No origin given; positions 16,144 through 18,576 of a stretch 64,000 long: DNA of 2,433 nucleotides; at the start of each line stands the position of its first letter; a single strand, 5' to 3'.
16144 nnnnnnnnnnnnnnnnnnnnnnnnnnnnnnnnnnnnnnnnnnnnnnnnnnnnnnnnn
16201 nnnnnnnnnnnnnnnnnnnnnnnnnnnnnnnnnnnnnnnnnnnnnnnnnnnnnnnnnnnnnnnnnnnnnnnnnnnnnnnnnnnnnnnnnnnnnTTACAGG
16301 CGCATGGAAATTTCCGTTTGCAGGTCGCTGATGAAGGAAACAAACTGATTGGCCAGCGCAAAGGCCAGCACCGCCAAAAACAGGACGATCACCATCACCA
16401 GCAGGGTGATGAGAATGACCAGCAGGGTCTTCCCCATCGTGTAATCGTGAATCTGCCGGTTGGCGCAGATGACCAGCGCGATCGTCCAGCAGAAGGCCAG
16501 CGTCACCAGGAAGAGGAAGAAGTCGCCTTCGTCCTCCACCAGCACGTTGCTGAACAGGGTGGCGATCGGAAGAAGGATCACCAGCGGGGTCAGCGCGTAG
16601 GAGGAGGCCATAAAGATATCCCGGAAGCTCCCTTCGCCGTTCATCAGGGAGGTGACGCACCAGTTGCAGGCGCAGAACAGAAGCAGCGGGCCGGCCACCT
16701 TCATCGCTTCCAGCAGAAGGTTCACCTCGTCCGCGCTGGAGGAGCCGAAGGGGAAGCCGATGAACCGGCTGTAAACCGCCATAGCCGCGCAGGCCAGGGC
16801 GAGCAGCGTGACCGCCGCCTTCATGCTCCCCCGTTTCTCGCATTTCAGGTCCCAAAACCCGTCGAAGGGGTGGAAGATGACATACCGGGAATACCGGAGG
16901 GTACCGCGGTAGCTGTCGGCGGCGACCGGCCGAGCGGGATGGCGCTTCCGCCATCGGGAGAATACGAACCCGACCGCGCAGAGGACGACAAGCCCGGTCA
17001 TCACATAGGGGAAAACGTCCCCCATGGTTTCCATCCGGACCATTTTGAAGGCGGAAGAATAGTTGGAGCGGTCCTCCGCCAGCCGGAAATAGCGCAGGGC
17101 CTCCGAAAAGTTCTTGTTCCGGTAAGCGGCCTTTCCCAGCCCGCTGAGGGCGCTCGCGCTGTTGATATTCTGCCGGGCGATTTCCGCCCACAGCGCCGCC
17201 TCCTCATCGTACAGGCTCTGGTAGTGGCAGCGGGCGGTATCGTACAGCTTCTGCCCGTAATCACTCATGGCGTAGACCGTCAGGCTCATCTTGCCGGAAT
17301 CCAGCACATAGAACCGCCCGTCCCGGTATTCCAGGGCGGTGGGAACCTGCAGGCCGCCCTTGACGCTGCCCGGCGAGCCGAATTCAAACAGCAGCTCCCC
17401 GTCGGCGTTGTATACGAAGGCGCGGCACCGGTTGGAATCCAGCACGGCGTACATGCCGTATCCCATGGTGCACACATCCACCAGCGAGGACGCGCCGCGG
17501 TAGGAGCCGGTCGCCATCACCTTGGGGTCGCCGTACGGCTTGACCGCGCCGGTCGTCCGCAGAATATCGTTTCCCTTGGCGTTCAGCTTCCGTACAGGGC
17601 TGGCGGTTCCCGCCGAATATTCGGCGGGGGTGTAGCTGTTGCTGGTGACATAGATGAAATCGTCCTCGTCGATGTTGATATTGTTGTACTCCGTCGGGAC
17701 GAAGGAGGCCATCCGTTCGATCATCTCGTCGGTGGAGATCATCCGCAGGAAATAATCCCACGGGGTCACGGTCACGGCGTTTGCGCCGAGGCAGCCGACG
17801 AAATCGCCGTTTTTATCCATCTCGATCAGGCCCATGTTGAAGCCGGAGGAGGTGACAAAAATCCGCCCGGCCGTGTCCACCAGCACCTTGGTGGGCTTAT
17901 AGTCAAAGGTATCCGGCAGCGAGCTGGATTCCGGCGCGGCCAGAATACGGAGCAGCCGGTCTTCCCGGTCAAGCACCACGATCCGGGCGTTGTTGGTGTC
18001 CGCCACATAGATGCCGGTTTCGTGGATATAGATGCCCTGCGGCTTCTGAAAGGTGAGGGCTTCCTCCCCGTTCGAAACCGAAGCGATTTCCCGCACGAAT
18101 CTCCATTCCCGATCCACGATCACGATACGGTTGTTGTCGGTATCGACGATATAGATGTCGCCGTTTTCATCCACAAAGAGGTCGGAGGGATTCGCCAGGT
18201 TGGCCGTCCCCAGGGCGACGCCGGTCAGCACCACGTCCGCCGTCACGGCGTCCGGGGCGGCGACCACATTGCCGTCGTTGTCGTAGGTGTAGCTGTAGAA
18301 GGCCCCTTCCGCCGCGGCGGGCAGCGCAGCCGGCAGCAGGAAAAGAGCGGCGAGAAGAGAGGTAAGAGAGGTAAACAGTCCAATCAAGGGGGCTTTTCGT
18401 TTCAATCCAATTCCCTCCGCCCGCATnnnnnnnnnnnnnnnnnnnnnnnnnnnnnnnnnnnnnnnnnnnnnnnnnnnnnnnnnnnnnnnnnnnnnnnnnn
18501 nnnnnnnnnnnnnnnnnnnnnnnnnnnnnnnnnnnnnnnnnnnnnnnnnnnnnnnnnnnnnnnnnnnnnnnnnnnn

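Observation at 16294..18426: NHL beta-propeller + Yip1 membrane fusion placed inside an ABC importer operon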

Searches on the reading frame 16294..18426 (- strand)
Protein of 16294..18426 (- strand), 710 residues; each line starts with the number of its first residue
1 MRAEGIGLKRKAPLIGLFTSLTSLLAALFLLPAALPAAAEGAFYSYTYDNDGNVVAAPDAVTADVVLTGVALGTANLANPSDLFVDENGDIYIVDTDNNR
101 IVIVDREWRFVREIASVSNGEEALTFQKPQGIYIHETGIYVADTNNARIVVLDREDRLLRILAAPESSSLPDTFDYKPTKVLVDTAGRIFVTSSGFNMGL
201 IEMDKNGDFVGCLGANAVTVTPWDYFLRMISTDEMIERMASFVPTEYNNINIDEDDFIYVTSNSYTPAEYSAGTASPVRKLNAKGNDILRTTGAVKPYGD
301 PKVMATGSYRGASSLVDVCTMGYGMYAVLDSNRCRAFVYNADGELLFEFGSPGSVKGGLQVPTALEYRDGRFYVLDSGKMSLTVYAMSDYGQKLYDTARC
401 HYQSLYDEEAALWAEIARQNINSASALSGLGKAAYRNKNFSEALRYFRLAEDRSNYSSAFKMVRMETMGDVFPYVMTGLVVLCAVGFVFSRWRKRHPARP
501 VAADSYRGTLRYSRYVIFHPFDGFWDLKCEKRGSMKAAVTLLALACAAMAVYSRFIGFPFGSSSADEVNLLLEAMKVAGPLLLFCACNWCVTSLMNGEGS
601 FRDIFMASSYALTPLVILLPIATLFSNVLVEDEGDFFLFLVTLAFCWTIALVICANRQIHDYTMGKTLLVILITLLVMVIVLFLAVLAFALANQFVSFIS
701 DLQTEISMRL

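Call 6: search_protein_families(library=pfam, proteins=[window:16294-18426:-], max_evalue=0.01)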
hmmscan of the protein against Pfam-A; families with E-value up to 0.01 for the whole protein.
window:16294-18426:- (710 aa): 5 families
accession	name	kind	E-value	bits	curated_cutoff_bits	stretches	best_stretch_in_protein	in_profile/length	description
PF04893.22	Yip1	-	4.9e-16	59.5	28.6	1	515-684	2-172/173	Yip1 domain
PF01436.27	NHL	-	4.8e-14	52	20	1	77-103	1-27/28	NHL repeat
PF06739.17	SBBP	-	0.00011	22.5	20.5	0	245-264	13-32/38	Beta-propeller repeat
PF13432.12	TPR_16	-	0.0034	18.2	32.7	0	410-456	17-63/65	Tetratricopeptide repeat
PF07719.23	TPR_2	-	0.0057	17.1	27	1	424-450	1-27/34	Tetratricopeptide repeat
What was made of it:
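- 17071..17262 (-): TPR-like helical hairpins, residues 389-452. TPR Pfam hits are below cutoff in A and near cutoff in B (call 6).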

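Call 10: find_homologous_proteins(query=window:16294-18426:-)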
Query window:16294-18426:- (710 aa): 128 proteins with E <= 0.001 among 8000 candidates; the best 120 are listed.
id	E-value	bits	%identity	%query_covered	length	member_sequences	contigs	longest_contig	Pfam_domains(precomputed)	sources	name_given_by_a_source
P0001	0.0e+0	1597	100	100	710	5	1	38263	PF04893.23,PF01436.28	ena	-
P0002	0.0e+0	1196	76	95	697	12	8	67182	PF04893.23,PF01436.28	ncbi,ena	-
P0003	0.0e+0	1112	70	95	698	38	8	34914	PF04893.23,PF01436.28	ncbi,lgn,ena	-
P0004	0.0e+0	1108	69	95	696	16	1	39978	PF04893.23,PF17170.11,PF01436.28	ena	-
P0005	1.7e-288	977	62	97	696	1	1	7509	PF04893.23,PF01436.28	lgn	-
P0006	3.0e-242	824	52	97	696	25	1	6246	PF04893.23,PF01436.28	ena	-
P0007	2.4e-240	817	53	99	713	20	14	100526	PF04893.23,PF01436.28,PF08450.19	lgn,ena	-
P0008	8.6e-240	816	53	95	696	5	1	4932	PF04893.23,PF01436.28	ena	-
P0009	6.3e-238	809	54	95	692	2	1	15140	PF04893.23,PF01436.28,PF08450.19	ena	-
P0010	9.0e-236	802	53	97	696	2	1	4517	PF04893.23,PF01436.28,PF08450.19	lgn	-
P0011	1.6e-235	802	51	96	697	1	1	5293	PF04893.23,PF01436.28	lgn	-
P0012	3.9e-234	797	52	97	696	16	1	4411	PF04893.23,PF01436.28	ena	-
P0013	3.0e-228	777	52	95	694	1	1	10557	PF04893.23,PF01436.28,PF25021.2,PF08450.19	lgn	-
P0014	5.2e-221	754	51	99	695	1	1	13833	PF04893.23,PF01436.28,PF08450.19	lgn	-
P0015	5.1e-190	651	46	96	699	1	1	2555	PF04893.23,PF01436.28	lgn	-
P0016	3.6e-185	635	46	94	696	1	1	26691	PF04893.23,PF01436.28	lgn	-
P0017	1.0e-180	620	44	98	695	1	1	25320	PF04893.23,PF01436.28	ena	-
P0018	5.5e-179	615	45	96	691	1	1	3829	PF04893.23,PF01436.28,PF25021.2,PF08450.19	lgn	-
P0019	8.1e-179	614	42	96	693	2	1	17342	PF04893.23,PF01436.28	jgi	-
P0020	8.8e-174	598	41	97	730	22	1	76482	PF04893.23,PF01436.28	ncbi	-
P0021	8.9e-173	594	42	96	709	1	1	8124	PF04893.23,PF01436.28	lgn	-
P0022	2.3e-170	586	43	93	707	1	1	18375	PF04893.23,PF01436.28,PF08450.19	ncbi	-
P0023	3.7e-168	579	40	96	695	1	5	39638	PF04893.23,PF13449.13,PF01436.28,PF08450.19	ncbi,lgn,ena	-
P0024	3.9e-168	579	41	97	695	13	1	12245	PF04893.23,PF01436.28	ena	-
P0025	6.6e-167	575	40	98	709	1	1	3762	PF04893.23,PF01436.28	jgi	jgi:hypothetical protein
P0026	2.6e-166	573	40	99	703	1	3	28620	PF04893.23,PF01436.28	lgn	-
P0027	3.0e-166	573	40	97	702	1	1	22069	PF04893.23,PF21959.3,PF01436.28,PF08450.19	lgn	-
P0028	4.5e-166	572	40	98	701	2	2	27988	PF04893.23,PF01436.28,PF08450.19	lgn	-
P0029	1.4e-164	567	39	99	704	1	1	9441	PF04893.23,PF01436.28,PF08450.19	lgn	-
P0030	6.2e-164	565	40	95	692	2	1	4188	PF04893.23,PF01436.28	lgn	-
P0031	8.7e-164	564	40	97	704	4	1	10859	PF04893.23,PF01436.28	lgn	-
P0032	1.5e-163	564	41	95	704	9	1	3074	PF04893.23,PF01436.28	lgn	-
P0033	1.9e-162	560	40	96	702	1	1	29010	PF04893.23,PF01436.28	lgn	-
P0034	3.8e-162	559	40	94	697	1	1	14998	PF04893.23,PF01436.28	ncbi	-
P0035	6.1e-161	555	39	97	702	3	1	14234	PF04893.23,PF01436.28,PF08450.19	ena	-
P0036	8.2e-160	551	40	95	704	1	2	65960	PF04893.23,PF01436.28,PF08450.19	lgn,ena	-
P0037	9.2e-160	551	41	97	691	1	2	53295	PF04893.23,PF01436.28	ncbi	-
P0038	1.1e-159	551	38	98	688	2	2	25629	PF04893.23,PF01436.28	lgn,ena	-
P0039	2.1e-159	550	40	95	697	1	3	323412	PF04893.23,PF08450.19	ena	-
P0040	4.6e-159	549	40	95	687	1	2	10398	PF04893.23,PF01436.28,PF08450.19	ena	-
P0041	1.5e-158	547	40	97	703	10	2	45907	PF04893.23,PF01436.28,PF08450.19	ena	-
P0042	1.6e-158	547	41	97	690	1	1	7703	PF04893.23,PF01436.28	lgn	-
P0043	2.7e-158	546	40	96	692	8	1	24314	PF04893.23,PF01436.28,PF08450.19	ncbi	ncbi:MAG: YIP1 family protein [Niameybacter sp.]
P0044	2.6e-155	536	41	93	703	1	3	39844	PF04893.23,PF01436.28,PF08450.19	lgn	-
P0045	1.7e-154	534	40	97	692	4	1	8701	PF04893.23,PF01436.28,PF08450.19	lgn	-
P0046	3.6e-154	533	41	99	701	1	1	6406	PF04893.23,PF01436.28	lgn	-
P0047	3.0e-152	526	44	81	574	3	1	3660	PF04893.23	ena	-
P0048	4.0e-150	519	39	94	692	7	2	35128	PF04893.23,PF01436.28,PF08450.19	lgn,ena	-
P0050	1.3e-147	511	39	96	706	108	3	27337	PF04893.23,PF01436.28,PF08450.19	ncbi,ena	-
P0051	2.7e-146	507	39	97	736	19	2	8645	PF04893.23,PF01436.28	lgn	-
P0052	6.2e-146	505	38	93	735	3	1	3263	PF04893.23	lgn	-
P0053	8.4e-144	498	37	95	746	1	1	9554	PF04893.23,PF01436.28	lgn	-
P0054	4.4e-143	496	37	93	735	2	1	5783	PF04893.23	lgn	-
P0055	8.1e-143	495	37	94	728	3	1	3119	PF04893.23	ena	-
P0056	2.3e-142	494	37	97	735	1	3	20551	PF04893.23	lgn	-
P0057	4.3e-142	493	37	95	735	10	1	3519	PF04893.23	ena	-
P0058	6.5e-142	492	36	97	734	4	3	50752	PF04893.23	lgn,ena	-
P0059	8.9e-142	492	36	96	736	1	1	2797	PF04893.23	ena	-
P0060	9.1e-142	492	36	96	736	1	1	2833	PF04893.23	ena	-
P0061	1.2e-139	485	37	93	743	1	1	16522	PF04893.23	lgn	-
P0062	1.1e-138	481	37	97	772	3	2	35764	PF04893.23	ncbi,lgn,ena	-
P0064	2.6e-136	474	38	94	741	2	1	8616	PF04893.23,PF01436.28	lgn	-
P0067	4.4e-135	470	38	94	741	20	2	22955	PF04893.23,PF01436.28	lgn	-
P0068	5.2e-135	469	37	97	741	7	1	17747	PF04893.23,PF01436.28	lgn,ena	-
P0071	1.0e-132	462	35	97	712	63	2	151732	PF04893.23,PF01436.28,PF06739.18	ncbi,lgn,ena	-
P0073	8.1e-130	452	37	94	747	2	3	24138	PF04893.23,PF01436.28,PF07719.24,PF08450.19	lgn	-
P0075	1.8e-125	438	35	97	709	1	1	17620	PF04893.23,PF13432.13,PF01436.28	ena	-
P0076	8.7e-122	426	33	99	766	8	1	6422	PF04893.23,PF01436.28,PF08450.19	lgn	-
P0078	1.5e-120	422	34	95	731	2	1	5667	PF04893.23,PF01436.28,PF06739.18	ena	-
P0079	3.0e-117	411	34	98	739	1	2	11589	PF04893.23,PF01436.28,PF08450.19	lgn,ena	-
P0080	5.6e-117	410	34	96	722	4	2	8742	PF04893.23,PF01436.28,PF08450.19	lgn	-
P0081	1.1e-114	402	33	97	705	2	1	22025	PF04893.23,PF13432.13,PF01436.28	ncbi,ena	-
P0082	5.1e-111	390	34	97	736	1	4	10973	PF04893.23,PF01436.28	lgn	-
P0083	1.1e-109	386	32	97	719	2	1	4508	PF04893.23,PF13432.13,PF01436.28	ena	-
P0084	3.1e-107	378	32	97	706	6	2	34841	PF04893.23,PF01436.28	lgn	-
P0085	1.1e-106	376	33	99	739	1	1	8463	PF04893.23,PF01436.28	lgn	-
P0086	1.5e-103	365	31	95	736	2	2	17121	PF04893.23,PF01436.28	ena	-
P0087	1.9e-101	358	32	99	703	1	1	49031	PF04893.23,PF01436.28,PF08450.19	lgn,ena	-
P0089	3.5e-90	321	30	97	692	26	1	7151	PF04893.23,PF01436.28,PF08450.19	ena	-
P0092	2.6e-87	312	31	90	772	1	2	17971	PF04893.23,PF01436.28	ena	-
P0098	8.9e-70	254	34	48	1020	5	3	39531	PF01436.28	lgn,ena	-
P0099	7.0e-69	251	33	64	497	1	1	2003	PF01436.28,PF08450.19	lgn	-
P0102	1.7e-67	246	26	92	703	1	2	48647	PF14559.13,PF04893.23,PF13414.13,PF00515.35,PF13432.13,PF01436.28,PF07719.24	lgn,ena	-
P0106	9.6e-27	112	24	43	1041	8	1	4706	PF07081.19,PF06977.18,PF17170.11,PF01731.27,PF02393.22,PF01436.28,PF08450.19,PF10282.16,PF13449.13,PF20067.6,PF25021.2,PF06739.18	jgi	jgi:tripartite motif-containing protein 71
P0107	4.3e-18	83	22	51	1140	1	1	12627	PF17170.11,PF24684.2,PF01436.28,PF25021.2,PF06739.18,PF08450.19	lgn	-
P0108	1.0e-13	69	28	21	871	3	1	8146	PF13449.13,PF24684.2,PF01436.28,PF25021.2,PF08450.19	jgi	jgi:DNA-binding beta-propeller fold protein YncE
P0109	4.6e-10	56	30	19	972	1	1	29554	PF23500.2,PF24684.2,PF01436.28,PF25021.2,PF08450.19,PF13231.13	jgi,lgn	jgi:uncharacterized protein (TIGR03663 family)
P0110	7.0e-8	49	32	12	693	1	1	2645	PF13905.13,PF13098.14,PF00578.28,PF01436.28,PF08450.19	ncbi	-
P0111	8.5e-8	49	29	14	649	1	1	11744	PF08534.17,PF13905.13,PF13098.14,PF00578.28,PF01436.28,PF25021.2,PF08450.19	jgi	jgi:thiol-disulfide isomerase/thioredoxin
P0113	3.3e-7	47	32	12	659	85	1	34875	PF08534.17,PF13905.13,PF13098.14,PF00578.28,PF01436.28,PF08450.19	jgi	jgi:thiol-disulfide isomerase/thioredoxin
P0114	3.7e-7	47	35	13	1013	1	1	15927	PF17170.11,PF13449.13,PF24684.2,PF01436.28,PF25021.2,PF08450.19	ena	-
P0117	6.1e-7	46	41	9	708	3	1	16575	PF13905.13,PF13098.14,PF00578.28,PF01436.28,PF25021.2,PF08450.19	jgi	jgi:DNA-binding beta-propeller fold protein YncE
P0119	1.5e-6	45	34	12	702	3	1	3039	PF21959.3,PF08534.17,PF13905.13,PF13098.14,PF00578.28,PF01436.28,PF08450.19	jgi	jgi:DNA-binding beta-propeller fold protein YncE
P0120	3.5e-6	44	30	12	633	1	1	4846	PF08534.17,PF13905.13,PF00578.28,PF01436.28,PF08450.19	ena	-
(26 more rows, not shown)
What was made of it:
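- Many homologs have weak precomputed SGL (PF08450) hits (call 10).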

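Call 14: find_related_loci(query=A2, collection=genome_contigs, flank=10000)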
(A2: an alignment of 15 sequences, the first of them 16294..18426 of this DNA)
Query A2 (710 aa) in genome_contigs; peptide patterns used: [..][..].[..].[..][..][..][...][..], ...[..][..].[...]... (x = any residue, [..] = any of these).
62 stretches matched a pattern; 42 encode a relative of the query (tblastn E <= 1e-3); 41 distinct loci.
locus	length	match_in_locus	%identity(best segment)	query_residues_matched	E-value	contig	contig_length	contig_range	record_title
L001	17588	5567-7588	76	37-710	0e+0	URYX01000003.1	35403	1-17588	uncultured Ruminococcaceae bacterium isolate UMGS1487 genome assembly, contig: NODE_345_length_35403_cov_3.950294, whole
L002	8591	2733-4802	69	21-710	0e+0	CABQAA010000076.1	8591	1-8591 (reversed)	MAG TPA_asm: uncultured Ruminococcaceae bacterium isolate MGYG-HGUT-00388 genome assembly, contig: GUT_GENOME008483_76,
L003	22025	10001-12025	70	36-710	0e+0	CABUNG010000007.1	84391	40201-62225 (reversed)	MAG TPA_asm: uncultured Ruminococcaceae bacterium isolate MGYG-HGUT-04159 genome assembly, contig: GUT_GENOME258161_7, w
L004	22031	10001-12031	70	34-710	0e+0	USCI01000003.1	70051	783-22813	uncultured Ruminococcaceae bacterium isolate UMGS1591 genome assembly, contig: NODE_198_length_70051_cov_7.509886, whole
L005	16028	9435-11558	53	5-709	0e+0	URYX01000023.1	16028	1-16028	uncultured Ruminococcaceae bacterium isolate UMGS1487 genome assembly, contig: NODE_1072_length_16028_cov_3.645214, whol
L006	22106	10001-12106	51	2-709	0e+0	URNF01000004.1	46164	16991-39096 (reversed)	uncultured Ruminococcaceae bacterium isolate UMGS1163 genome assembly, contig: NODE_90_length_46164_cov_3.404021, whole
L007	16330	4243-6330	52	6-710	0e+0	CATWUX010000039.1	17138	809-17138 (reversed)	MAG TPA_asm: uncultured Oscillospiraceae bacterium isolate ERR9578176_bin.28_MetaWRAP_v1.3_MAG genome assembly, contig:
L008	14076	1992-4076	50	16-710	0e+0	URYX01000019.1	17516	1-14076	uncultured Ruminococcaceae bacterium isolate UMGS1487 genome assembly, contig: NODE_969_length_17516_cov_3.540748, whole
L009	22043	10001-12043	41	24-702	2e-179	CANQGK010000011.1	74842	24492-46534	MAG: uncultured Clostridia bacterium isolate Lapin-032__bin13 genome assembly, contig: Lapin-032__NODE_585_length_74842_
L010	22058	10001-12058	43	17-710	2e-177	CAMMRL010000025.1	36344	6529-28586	MAG: uncultured Clostridia bacterium isolate ERR4836886_bin.6_MetaWRAP_v1.1_MAG genome assembly, contig: NODE_453_length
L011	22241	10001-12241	40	1-709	3e-177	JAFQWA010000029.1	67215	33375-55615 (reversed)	MAG: Clostridia bacterium isolate RGIG2202 Goat_Colon.Co__c2358775, whole genome shotgun sequence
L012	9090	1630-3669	43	25-710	5e-177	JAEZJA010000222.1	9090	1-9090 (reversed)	MAG: Bacillota bacterium isolate OH_CDB_213 k127_2446859, whole genome shotgun sequence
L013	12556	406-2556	40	2-709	2e-174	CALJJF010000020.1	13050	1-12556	MAG TPA_asm: uncultured Clostridia bacterium isolate SRR3901694_bin.76_CONCOCT_v1.1_MAG genome assembly, contig: ERZ7780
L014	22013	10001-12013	44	36-710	5e-174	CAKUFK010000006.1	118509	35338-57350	MAG: uncultured Eubacteriales bacterium isolate REFINED_METABAT215_SUBJECT_CONTIGS_1500_ASSEMBLY_K77_MERGED__Pilot_MoBio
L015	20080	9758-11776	44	34-710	2e-173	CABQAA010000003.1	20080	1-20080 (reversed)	MAG TPA_asm: uncultured Ruminococcaceae bacterium isolate MGYG-HGUT-00388 genome assembly, contig: GUT_GENOME008483_3, w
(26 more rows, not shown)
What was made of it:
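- Tried and rejected: It was repeated with a narrower alignment (call 14).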

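Call 19: search_protein_families(library=ncbifam, proteins=[window:16294-18426:-], max_evalue=0.01)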
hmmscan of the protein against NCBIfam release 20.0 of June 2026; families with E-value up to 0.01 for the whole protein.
window:16294-18426:- (710 aa): 2 families
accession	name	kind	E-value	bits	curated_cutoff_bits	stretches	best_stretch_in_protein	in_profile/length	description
NF035926.1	scyF_NHL_VPEP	equivalog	1.8e-18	66.9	350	2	78-218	152-288/376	scytonemin biosynthesis PEP-CTERM protein ScyF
NF047780.1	LIC12708_fam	subfamily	0.0003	19.8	150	0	127-195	57-131/391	LIC_12708 family protein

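Call 20: search_solved_structures(query=A1, max_evalue=1)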
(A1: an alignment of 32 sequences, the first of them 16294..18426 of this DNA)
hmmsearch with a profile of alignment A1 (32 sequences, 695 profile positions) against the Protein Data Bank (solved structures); distinct sequences matched with E-value up to 1: 182 (the best 60 are shown).
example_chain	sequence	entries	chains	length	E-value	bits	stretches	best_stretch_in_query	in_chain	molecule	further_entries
3wwa_A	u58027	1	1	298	4.9e-68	233.1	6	60-147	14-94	Pizza7H protein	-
9qhb_A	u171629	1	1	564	3.2e-59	203.9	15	385-437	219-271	Engineered tetratricopeptide repeat protein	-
6f0t_A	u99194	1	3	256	8.3e-59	202.5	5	60-147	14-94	Pizza6-SFW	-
6qsd_A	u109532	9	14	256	1.1e-58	202.1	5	60-147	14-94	Pizza6S | Pizza6-S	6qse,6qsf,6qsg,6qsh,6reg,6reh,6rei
6rej_A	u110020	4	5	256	2.7e-58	200.8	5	60-147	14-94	Pizza6-SH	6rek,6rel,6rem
3ww9_A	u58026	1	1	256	3.5e-57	197.2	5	60-147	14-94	pizza6 protein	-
7zpw_A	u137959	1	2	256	2.7e-55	190.9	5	60-147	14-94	Pizza6-TSK-TSH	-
7zqg_A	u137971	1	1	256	4.1e-55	190.3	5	60-147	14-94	Pizza6-KSH-TSH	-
7zph_A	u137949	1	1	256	1.7e-54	188.3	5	60-147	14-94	Pizza6-TNK-RSH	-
7zpz_A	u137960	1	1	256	6e-54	186.5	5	60-147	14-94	Pizza6-TSR-TSH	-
6f0s_A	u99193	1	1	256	6e-54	186.5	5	60-146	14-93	Pizza6-SYW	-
7zq2_A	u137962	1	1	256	6.9e-54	186.3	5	60-147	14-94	Pizza6-RSH-TSH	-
7zcj_A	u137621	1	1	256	1e-53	185.7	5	60-147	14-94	Pizza6-TNH-TSH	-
6i38_A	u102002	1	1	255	9.6e-50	172.6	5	58-146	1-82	nv2Pizza6-AYW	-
6ren_A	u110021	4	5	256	1.7e-49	171.8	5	59-140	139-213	3fPizza6-SH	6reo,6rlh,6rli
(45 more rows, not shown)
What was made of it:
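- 17071..17262 (-): CTPR matches in the PDB profile search (call 20)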

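Call 27: predict_structure(alignment_id=A1)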
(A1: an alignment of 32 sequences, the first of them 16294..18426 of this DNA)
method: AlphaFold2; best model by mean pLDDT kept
length: 710 residues; sequences in the alignment: 32
mean_pLDDT: 83.6   pTM: 0.72
mean pLDDT of the five models: 83.6, 83.2, 83.0, 81.7, 78.4
residues with pLDDT >= 90: 292; 70-90: 328; 50-70: 56; < 50: 34
segments of 3 or more residues with pLDDT < 50: 1-18, 32-43, 240-243
pLDDT, mean of each block of 10 residues (from residue 1): 41 45 61 38 68 83 90 91 93 96 93 88 90 92 94 90 85 86 91 86 90 69 70 67 69 90 74 79 84 77 61 87 92 90 89 83 93 94 94 93 89 91 86 90 90 89 84 82 89 76 81 89 88 89 93 84 65 87 94 84 93 93 86 85 93 93 91 94 87 79 74
secondary structure, 60 per line:
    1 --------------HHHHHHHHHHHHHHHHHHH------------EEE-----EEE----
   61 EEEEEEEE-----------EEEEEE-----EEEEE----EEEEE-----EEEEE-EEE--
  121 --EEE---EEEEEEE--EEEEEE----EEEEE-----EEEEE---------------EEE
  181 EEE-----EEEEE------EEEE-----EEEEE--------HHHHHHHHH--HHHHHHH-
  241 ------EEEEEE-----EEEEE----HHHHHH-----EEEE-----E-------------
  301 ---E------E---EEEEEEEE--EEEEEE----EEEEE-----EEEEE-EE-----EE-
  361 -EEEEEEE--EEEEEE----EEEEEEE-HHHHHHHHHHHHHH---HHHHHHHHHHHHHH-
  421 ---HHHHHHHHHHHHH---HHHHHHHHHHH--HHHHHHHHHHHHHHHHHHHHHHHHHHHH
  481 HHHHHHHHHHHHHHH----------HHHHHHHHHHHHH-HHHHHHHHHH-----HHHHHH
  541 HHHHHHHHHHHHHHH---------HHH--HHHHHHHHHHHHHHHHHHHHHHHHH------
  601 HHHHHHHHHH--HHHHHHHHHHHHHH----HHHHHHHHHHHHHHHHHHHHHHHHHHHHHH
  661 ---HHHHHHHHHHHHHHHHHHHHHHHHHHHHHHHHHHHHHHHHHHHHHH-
elements in order (helices of 4 or more, strands of 3 or more residues): H15-33 E46-48 E54-56 E61-68 E80-85 E91-95 E100-104 E110-114 E116-118 E123-125 E129-135 E138-143 E148-152 E158-162 E178-183 E189-193 E200-203 E209-213 H222-230 H233-239 E247-252 E258-262 H267-272 E278-281 E315-322 E325-330 E335-339 E345-349 E362-368 E371-376 E381-387 H389-402 H406-419 H424-436 H440-450 H453-495 H506-518 H520-529 H535-555 H570-594 H601-610 H613-626 H631-660 H664-709
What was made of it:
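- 17071..17262 (-): Four helices at 389-450 in the AF2 model (call 27).
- On TPR repeat: Helical hairpins are present in the model (call 27) and match CTPR chains in the profile search (call 20).
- Checked: Structure: the AlphaFold2 model has pLDDT 83.6 and pTM 0.72 (call 27).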
